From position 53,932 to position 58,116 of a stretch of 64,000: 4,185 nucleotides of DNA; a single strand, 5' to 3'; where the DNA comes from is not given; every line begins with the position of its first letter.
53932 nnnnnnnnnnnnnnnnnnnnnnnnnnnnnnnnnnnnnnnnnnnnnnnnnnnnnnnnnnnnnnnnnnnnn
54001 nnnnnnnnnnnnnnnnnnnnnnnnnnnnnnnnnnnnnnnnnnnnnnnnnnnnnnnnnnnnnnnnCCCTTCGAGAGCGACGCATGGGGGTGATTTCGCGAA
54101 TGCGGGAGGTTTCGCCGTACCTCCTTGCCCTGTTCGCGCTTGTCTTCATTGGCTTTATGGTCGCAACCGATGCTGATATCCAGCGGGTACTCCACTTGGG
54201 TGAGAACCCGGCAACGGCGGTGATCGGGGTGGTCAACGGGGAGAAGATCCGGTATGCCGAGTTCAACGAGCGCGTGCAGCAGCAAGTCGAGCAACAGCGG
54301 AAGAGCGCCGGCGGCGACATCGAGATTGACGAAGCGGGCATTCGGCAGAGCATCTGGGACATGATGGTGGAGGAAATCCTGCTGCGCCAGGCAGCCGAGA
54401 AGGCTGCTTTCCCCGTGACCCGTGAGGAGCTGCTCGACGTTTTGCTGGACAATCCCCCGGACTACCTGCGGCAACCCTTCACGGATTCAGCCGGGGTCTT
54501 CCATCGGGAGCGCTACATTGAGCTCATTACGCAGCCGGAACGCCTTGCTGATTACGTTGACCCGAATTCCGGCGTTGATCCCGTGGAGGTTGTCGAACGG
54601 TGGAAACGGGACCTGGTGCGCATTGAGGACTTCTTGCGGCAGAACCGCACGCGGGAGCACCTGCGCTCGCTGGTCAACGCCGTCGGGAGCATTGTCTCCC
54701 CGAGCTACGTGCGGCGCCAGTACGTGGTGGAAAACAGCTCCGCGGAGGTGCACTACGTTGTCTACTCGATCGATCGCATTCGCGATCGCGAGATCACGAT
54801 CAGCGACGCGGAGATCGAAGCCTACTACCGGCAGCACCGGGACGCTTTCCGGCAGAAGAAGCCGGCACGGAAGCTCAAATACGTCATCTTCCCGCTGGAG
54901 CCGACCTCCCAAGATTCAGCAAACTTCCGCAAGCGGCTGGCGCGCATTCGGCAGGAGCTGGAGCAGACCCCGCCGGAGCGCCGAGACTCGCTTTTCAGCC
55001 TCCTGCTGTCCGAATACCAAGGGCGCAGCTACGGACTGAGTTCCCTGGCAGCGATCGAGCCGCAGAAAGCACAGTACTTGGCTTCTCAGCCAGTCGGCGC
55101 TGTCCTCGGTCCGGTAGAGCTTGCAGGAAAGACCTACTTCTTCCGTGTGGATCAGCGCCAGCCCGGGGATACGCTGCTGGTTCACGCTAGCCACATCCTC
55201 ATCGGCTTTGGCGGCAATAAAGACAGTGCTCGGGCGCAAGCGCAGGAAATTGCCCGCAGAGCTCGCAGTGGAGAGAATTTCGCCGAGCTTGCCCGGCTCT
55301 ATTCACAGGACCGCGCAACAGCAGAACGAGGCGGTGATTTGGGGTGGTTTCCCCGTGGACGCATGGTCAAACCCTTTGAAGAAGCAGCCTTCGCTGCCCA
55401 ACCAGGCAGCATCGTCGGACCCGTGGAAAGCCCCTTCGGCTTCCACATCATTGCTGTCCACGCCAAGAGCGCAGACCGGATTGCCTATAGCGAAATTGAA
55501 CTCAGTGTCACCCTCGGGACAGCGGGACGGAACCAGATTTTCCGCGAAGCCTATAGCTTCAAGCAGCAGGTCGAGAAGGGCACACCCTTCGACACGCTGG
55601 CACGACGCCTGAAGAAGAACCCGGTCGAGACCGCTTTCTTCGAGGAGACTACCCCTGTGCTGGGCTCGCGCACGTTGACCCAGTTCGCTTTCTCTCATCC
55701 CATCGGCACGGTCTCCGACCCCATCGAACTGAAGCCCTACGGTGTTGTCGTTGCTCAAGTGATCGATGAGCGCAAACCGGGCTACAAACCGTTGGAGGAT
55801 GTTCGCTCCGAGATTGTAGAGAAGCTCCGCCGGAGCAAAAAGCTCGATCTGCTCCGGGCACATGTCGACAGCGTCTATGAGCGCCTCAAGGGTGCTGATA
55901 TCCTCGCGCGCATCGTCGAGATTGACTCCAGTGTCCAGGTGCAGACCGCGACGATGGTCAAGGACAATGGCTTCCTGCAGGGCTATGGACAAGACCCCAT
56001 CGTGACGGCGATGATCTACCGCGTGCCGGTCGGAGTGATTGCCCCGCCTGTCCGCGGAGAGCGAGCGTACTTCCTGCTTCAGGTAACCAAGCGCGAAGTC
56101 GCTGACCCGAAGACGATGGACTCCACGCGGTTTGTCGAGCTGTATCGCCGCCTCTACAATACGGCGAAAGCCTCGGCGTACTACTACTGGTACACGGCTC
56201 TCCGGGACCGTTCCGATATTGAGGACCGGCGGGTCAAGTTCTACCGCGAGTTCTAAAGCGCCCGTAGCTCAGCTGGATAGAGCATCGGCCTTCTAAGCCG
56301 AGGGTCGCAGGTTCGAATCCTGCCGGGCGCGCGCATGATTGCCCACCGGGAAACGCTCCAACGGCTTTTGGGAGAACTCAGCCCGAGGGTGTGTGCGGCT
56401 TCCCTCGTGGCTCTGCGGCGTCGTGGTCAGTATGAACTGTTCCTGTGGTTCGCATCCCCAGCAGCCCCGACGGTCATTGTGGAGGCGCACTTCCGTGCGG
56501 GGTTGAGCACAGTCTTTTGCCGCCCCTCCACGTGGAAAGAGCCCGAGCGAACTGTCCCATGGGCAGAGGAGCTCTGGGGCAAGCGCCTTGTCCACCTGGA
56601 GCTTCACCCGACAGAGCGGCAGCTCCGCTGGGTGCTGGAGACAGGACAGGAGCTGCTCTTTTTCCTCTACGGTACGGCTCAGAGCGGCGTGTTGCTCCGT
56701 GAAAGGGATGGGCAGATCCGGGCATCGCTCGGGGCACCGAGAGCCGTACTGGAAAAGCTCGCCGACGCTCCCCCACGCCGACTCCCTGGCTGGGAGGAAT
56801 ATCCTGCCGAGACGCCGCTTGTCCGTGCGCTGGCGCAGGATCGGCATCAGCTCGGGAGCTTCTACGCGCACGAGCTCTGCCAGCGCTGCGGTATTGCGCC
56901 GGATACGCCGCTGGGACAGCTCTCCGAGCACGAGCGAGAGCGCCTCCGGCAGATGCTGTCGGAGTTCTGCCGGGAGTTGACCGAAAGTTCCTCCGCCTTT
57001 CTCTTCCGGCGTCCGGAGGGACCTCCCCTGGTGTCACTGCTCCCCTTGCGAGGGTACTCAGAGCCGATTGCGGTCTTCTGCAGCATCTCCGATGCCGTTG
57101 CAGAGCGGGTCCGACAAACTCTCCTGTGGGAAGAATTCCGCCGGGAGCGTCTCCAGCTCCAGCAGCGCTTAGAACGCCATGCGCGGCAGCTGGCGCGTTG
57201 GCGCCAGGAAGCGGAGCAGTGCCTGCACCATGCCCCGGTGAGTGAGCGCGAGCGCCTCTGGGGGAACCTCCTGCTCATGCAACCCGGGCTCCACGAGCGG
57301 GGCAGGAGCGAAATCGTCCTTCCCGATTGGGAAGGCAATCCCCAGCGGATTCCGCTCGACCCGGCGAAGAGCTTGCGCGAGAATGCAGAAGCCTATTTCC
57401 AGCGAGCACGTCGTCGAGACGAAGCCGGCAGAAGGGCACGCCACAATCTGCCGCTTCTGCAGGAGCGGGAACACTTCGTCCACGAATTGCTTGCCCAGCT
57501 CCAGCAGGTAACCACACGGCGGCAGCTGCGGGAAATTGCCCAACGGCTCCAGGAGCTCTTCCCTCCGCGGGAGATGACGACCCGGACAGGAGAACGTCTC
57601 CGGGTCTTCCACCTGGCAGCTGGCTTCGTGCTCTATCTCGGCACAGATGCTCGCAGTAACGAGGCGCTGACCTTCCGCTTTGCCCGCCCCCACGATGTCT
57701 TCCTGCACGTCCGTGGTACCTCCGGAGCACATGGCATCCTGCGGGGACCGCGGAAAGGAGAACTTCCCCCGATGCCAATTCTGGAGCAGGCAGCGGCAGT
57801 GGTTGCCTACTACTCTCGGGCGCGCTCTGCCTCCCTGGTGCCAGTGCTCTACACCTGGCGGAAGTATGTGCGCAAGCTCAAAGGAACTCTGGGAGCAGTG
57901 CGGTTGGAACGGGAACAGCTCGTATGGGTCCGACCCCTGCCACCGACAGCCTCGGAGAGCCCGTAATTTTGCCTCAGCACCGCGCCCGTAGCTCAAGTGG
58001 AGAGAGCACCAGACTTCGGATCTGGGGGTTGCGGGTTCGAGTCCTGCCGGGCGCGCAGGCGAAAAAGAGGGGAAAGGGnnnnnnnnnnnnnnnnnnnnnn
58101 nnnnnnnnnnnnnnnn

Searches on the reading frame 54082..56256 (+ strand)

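Call 74: search_protein_families(library=pfam, proteins=[window:54082-56256:+], max_evalue=0.00001)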
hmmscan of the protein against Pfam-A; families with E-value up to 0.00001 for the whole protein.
window:54082-56256:+ (724 aa): 5 families
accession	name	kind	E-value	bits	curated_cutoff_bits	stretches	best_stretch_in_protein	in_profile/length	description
PF13616.12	Rotamase_3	-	2.5e-34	118.7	22.5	1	366-462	15-115/116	PPIC-type PPIASE domain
PF00639.27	Rotamase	-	4e-33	114.7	21.7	1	371-460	1-96/97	PPIC-type PPIASE domain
PF13145.12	Rotamase_2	-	8.7e-28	98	27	2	240-364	1-113/121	PPIC-type PPIASE domain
PF13623.11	SurA_N_2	-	2e-24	86.6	28.5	1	5-148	2-144/145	SurA-like N-terminal domain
PF13624.11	SurA_N_3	-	2.7e-16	60.2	27.2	1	5-151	3-140/162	SurA-like N-terminal domain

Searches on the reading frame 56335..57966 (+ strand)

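Call 74: search_protein_families(library=pfam, proteins=[window:56335-57966:+], max_evalue=0.00001)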
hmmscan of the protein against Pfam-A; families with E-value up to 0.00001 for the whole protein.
window:56335-57966:+ (543 aa): 2 families
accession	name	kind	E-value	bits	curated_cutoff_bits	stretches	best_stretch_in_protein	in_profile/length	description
PF05833.16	NFACT_N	-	3.3e-29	102.4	31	1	158-407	186-439/456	NFACT N-terminal and middle domains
PF05670.18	NFACT-R_1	-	1.5e-10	42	29.8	1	424-517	4-98/112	NFACT protein RNA binding domain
